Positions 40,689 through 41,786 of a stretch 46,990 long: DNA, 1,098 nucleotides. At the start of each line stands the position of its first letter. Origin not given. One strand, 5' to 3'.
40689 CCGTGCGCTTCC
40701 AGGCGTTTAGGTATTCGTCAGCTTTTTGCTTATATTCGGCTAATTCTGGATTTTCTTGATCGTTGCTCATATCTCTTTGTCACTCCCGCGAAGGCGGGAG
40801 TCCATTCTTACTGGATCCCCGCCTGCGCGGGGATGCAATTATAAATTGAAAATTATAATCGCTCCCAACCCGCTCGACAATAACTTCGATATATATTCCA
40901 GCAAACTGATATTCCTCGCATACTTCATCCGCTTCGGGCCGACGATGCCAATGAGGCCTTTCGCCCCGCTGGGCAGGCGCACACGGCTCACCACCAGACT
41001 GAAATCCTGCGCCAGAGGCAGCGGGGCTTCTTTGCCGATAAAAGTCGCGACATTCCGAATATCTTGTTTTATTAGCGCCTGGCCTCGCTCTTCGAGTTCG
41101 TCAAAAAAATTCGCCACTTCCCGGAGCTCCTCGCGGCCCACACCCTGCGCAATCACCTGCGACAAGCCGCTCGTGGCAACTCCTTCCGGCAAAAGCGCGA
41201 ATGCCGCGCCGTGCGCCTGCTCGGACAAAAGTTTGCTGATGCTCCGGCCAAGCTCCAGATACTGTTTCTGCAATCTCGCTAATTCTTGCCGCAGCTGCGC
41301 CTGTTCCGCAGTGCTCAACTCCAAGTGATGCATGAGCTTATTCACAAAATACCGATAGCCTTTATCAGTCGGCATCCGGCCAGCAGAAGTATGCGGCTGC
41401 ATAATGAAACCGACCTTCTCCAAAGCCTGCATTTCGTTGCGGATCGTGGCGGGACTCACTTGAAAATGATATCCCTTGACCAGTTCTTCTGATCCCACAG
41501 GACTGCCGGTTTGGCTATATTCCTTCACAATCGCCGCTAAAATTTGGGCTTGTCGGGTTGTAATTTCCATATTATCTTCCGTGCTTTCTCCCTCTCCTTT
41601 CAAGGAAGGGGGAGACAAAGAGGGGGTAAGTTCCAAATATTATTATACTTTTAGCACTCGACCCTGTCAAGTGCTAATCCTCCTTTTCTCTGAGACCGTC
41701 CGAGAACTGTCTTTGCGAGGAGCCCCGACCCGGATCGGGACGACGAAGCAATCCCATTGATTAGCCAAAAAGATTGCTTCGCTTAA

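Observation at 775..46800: Window-wide spread of GC-rich nested palindromes that supply start regions, stop codons and internal loops of genes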

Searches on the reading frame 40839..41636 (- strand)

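Call 12: search_protein_families(library=pfam, proteins=[window:40839-41636:-])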
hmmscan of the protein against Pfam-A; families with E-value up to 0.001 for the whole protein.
window:40839-41636:- (265 aa): 4 families
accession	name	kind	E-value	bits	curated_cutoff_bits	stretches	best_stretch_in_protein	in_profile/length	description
PF01628.27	HrcA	-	3e-18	67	22.2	1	97-243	77-215/215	HrcA protein C terminal domain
PF03444.21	HrcA_DNA-bdg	-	2.6e-07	30.6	21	1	25-97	2-73/79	Winged helix-turn-helix transcription repressor, HrcA DNA-binding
PF01726.22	LexA_DNA_bind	-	2.7e-05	24.3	23.7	1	24-79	3-57/65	LexA DNA binding domain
PF08220.18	HTH_DeoR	-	0.00051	20.2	21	0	57-82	23-48/57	DeoR-like helix-turn-helix domain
